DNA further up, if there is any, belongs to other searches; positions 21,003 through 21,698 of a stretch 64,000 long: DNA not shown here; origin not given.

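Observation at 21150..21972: Tandem pair of paralogous ~135-aa cytoplasmic proteins of unknown function inserted antisense between a glycan locus and recO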

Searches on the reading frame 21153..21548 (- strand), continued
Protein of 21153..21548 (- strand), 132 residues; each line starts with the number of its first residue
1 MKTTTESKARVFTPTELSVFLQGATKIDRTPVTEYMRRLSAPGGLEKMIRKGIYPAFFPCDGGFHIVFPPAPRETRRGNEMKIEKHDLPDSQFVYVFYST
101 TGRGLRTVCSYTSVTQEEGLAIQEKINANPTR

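Call 56: find_related_loci(query=A5, collection=metagenome_contigs, flank=5000)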
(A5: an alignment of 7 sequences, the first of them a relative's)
Query A5 (160 aa) in metagenome_contigs; peptide patterns used: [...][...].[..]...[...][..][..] (x = any residue, [..] = any of these).
25 stretches matched a pattern, but none encodes a relative of the query by tblastn (E <= 1e-3).

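Call 58: find_encoding_contigs(protein=P0007, flank=5000, max_places=3)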
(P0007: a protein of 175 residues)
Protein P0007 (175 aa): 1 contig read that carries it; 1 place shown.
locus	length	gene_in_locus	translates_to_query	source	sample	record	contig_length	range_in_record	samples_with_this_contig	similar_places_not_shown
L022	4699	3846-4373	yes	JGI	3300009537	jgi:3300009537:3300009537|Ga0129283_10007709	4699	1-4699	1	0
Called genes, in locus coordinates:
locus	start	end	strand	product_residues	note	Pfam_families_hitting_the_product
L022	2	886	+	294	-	?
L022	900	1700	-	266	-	-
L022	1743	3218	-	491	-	PF00587:tRNA-synt_2b (weak), PF03129:HGTP_anticodon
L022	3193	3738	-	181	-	PF11967:RecO_N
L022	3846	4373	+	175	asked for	-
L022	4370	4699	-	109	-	?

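Call 59: find_encoding_contigs(protein=P0006, flank=5000, max_places=3)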
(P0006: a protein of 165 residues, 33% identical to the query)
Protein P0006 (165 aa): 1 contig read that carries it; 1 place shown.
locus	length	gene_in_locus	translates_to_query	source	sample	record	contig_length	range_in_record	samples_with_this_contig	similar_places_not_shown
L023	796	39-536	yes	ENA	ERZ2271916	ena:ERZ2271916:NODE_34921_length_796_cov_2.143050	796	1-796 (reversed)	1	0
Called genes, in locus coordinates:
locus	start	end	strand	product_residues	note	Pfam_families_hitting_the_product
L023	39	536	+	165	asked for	-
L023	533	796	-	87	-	?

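Call 60: find_encoding_contigs(protein=P0009, flank=5000, max_places=3)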
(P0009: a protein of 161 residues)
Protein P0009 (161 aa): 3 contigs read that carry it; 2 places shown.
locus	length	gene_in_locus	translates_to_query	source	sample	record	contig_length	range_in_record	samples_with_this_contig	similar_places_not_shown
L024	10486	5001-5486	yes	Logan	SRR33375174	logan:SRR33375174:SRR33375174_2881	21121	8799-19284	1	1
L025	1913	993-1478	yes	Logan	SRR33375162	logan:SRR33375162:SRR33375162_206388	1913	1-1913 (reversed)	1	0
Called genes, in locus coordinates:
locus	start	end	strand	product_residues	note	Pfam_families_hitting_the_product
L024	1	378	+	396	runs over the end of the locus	PF00390:malic, PF03949:Malic_M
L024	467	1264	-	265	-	-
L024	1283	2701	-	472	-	PF28494:GlyRS_ins_1 (weak), PF00587:tRNA-synt_2b (weak), PF03129:HGTP_anticodon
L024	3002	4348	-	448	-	PF08245:Mur_ligase_M, PF02875:Mur_ligase_C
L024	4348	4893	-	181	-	PF11967:RecO_N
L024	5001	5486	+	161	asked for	-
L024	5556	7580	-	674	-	PF13196:DUF4012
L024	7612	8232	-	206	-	PF02397:Bac_transf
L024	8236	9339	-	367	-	PF00483:NTP_transferase, PF12804:NTP_transf_3, PF22640:ManC_GMP_beta-helix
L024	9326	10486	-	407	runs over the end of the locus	PF20706:GT4-conflict, PF00534:Glycos_transf_1, PF13692:Glyco_trans_1_4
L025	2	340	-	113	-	?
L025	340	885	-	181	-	PF11967:RecO_N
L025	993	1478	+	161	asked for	-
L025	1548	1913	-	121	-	?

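Call 61: find_encoding_contigs(protein=P0011, flank=5000, max_places=3)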
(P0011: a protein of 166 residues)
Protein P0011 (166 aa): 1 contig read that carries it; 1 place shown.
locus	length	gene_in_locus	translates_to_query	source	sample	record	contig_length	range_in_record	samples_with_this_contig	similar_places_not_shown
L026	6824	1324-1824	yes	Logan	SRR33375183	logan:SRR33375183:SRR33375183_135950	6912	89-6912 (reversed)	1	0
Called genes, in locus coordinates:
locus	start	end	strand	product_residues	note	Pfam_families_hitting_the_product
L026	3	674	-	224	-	?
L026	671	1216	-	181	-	PF11967:RecO_N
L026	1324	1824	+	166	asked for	-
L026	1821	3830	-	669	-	PF13196:DUF4012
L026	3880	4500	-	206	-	PF02397:Bac_transf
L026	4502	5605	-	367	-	PF00483:NTP_transferase, PF12804:NTP_transf_3, PF22640:ManC_GMP_beta-helix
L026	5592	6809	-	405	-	PF20706:GT4-conflict (weak), PF00534:Glycos_transf_1, PF13692:Glyco_trans_1_4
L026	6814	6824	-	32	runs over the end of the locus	?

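Call 62: find_encoding_contigs(protein=P0014, flank=5000, max_places=3)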
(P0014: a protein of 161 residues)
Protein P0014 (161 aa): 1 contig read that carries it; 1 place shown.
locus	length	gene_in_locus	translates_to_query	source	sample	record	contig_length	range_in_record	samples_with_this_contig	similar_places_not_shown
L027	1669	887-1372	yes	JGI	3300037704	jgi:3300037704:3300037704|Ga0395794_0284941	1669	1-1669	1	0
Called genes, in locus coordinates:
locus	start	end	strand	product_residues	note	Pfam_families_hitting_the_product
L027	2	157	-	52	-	?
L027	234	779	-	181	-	PF11967:RecO_N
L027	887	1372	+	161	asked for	-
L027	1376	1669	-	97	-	?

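Call 63: find_encoding_contigs(protein=P0015, flank=5000, max_places=3)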
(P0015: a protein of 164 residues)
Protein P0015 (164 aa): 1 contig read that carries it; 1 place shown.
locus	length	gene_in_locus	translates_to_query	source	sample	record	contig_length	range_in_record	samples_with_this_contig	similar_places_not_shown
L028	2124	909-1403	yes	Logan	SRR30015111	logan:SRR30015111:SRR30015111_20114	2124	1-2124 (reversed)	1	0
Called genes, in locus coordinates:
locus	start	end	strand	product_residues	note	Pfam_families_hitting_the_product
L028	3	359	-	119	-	?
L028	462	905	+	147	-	-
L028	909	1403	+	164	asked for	-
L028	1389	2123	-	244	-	?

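Call 73: fold_search(model_id=the predicted structure, library=pdb)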
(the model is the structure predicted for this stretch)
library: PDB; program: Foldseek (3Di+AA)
matches with E <= 10: 593; with E <= 0.001: 0
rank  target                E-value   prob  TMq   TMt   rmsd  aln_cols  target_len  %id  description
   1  7agv_A                5.0e-01  0.14  0.20  0.17   8.6        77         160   19  High-resolution structure of the K+/H+ antiporter subunit KhtT in complex with c-di-AMP (released 2021-03-31)
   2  7agv_F                5.0e-01  0.13  0.20  0.17   8.9        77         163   21  High-resolution structure of the K+/H+ antiporter subunit KhtT in complex with c-di-AMP (released 2021-03-31)
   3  5b0u_B                5.3e-01  0.21  0.23  0.19   6.0        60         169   12  Crystal structure of the mutated 19 kDa protein of Oplophorus luciferase (nanoKAZ) (released 2016-01-13)
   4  7ahm_B                5.3e-01  0.14  0.21  0.18   8.6        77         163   21  Low-resolution structure of the K+/H+ antiporter subunit KhtT in complex with c-di-AMP (released 2021-03-31)
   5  7snr_A                5.6e-01  0.21  0.23  0.19   6.0        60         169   13  2.00A Resolution Structure of NanoLuc Luciferase (released 2022-11-16)
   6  7snr_B                6.4e-01  0.20  0.23  0.20   6.1        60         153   12  2.00A Resolution Structure of NanoLuc Luciferase (released 2022-11-16)
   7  7mjb_A                6.4e-01  0.20  0.23  0.19   5.6        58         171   12  Crystal Structure of Nanoluc Luciferase Mutant R164Q (released 2021-05-05)
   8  4inn_B                6.4e-01  0.06  0.17  0.15  11.3       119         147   12  Protein HP1028 from the human pathogen Helicobacter pylori belongs to the lipocalin family (released 2013-07-31)
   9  7snw_A                7.2e-01  0.20  0.23  0.19   5.9        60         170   12  1.80A Resolution Structure of NanoLuc Luciferase with Bound Inhibitor PC 16026576 (released 2022-11-16)
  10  7vsx                  7.2e-01  0.18  0.23  0.19   6.1        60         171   13  Crystal structure of QL-nanoKAZ (Reverse mutant of nanoKAZ with L18Q and V27L) (released 2022-08-24)
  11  5b0u_A                7.6e-01  0.18  0.23  0.19   6.1        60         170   12  Crystal structure of the mutated 19 kDa protein of Oplophorus luciferase (nanoKAZ) (released 2016-01-13)
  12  3k44_A                7.6e-01  0.05  0.16  0.15  15.6       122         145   12  Crystal Structure of Drosophila melanogaster Pur-alpha (released 2009-10-27)
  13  2lba_MODEL_1_A        7.6e-01  0.04  0.14  0.15  11.9       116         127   17  Solution structure of chicken ileal BABP in complex with glycochenodeoxycholic acid (released 2011-09-14)
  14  4rye_A                7.6e-01  0.04  0.16  0.09  17.2       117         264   13  The crystal structure of D-ALANYL-D-ALANINE CARBOXYPEPTIDASE from Mycobacterium tuberculosis H37Rv (released 2015-01-28)
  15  7sns_C                8.1e-01  0.18  0.23  0.19   5.5        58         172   14  1.55A Resolution Structure of NanoLuc Luciferase (released 2022-11-16)
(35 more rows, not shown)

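Call 77: search_protein_families(library=padloc, alignment_id=A4, max_evalue=1)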
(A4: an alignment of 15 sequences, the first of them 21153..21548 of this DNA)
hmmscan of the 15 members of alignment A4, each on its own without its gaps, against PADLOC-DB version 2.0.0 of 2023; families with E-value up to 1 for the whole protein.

A. member 1, window:21153-21548:- (132 aa): 0 families

B. families by the number of members that match (of 15 scanned): 2 families
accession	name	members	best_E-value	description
PDLC03285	MTase_II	1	0.009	Type II methyltransferase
PDLC02465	BrxB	1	0.016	BrxB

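Call 78: search_protein_families(library=phrogs, alignment_id=A4, max_evalue=1)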
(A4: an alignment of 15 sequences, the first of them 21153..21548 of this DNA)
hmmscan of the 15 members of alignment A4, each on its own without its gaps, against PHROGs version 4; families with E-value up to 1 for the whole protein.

A. member 1, window:21153-21548:- (132 aa): 0 families

B. families by the number of members that match (of 15 scanned): 5 families
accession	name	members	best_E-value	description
phrog_29467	-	1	0.12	-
phrog_30547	-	1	0.2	-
phrog_7307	-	1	0.24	-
phrog_26300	-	1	0.26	-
phrog_21361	-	1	0.42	-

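Call 79: search_protein_families(library=ncbifam, alignment_id=A4, max_evalue=1)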
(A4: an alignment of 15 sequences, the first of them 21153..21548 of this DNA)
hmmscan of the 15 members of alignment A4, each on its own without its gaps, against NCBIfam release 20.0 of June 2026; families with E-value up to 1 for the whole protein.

A. member 1, window:21153-21548:- (132 aa): 0 families

B. families by the number of members that match (of 15 scanned): 6 families
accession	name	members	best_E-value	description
TIGR01011.1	rpsB_bact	1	0.035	30S ribosomal protein S2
NF011963.0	PRK15434.1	1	0.045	GDP-mannose mannosyl hydrolase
NF046051.1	restrict_EcoAI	1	0.058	EcoAI/FtnUII family type I restriction enzme subunit R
NF002004.0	PRK00802.1-4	1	0.096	DNA-3-methyladenine glycosylase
NF010452.0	PRK13879.1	1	0.12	P-type conjugative transfer protein TrbJ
TIGR01489.1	DKMTPPase-SF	1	0.12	MtnX-like HAD-IB family phosphatase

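Call 80: fold_search(model_id=the predicted structure, library=viral)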
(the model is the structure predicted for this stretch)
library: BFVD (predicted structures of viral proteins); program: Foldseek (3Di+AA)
matches with E <= 10: 1043; with E <= 0.001: 0
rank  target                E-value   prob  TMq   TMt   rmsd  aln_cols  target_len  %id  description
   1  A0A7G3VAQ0            3.6e-02  0.41  0.20  0.26  12.2       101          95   12  (no name in the UniProt tables at hand)
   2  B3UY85                1.4e-01  0.09  0.19  0.10  21.6       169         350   15  M158 [Muromegalovirus C4A]
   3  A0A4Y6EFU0            1.5e-01  0.12  0.19  0.22  15.5       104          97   16  (no name in the UniProt tables at hand)
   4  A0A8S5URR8            1.6e-01  0.21  0.21  0.28  10.2        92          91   13  Uncharacterized protein [Siphoviridae sp. ctksc2]
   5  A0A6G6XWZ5            1.7e-01  0.18  0.21  0.18  10.3        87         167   14  (no name in the UniProt tables at hand)
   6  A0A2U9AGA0            1.8e-01  0.20  0.23  0.23  22.2       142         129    8  E3 14.7K [Tree shrew adenovirus serotype 1]
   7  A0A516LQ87            1.9e-01  0.20  0.25  0.26  13.0       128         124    9  (no name in the UniProt tables at hand)
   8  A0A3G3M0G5            1.9e-01  0.15  0.20  0.26  11.0        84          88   12  Uncharacterized protein [Arthrobacter phage Mendel]
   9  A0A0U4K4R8            1.9e-01  0.09  0.17  0.14  12.8        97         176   15  Uncharacterized protein [Escherichia phage phiE142]
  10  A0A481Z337            2.0e-01  0.08  0.17  0.15  13.8       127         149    9  Uncharacterized protein [Pithovirus LCPAC101]
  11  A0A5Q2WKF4            2.4e-01  0.35  0.21  0.40   6.6        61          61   10  (no name in the UniProt tables at hand)
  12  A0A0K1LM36            2.6e-01  0.15  0.20  0.15   9.6        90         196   12  Uncharacterized protein [Caulobacter phage Sansa]
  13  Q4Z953                2.6e-01  0.11  0.17  0.24  11.5        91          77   12  ORF162 [Staphylococcus phage Twort (strain DSM 17442 / HER 48)]
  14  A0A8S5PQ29            3.1e-01  0.06  0.15  0.16  22.5       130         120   15  Uncharacterized protein [Siphoviridae sp. ctnsL8]
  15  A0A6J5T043            3.3e-01  0.15  0.22  0.38  11.3        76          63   10  Uncharacterized protein [uncultured Caudovirales phage]
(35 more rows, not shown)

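Call 91: search_dna_similar(query=P0003, collection=phages, mode=protein, max_evalue=0.1, max_rows=5)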
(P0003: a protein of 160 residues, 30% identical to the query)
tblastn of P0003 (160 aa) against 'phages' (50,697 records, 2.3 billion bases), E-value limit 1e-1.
No match.

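Call 92: search_dna_similar(query=P0003, collection=plasmids, mode=protein, max_evalue=0.1, max_rows=5)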
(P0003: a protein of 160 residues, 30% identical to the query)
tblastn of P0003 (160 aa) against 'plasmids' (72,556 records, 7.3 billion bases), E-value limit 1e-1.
No match.

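Call 94: find_related_loci(query=A5, collection=viral_contigs, flank=5000)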
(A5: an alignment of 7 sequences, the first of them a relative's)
Query A5 (160 aa) in viral_contigs; peptide patterns used: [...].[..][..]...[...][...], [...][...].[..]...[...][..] (x = any residue, [..] = any of these).
17 stretches matched a pattern, but none encodes a relative of the query by tblastn (E <= 1e-3).
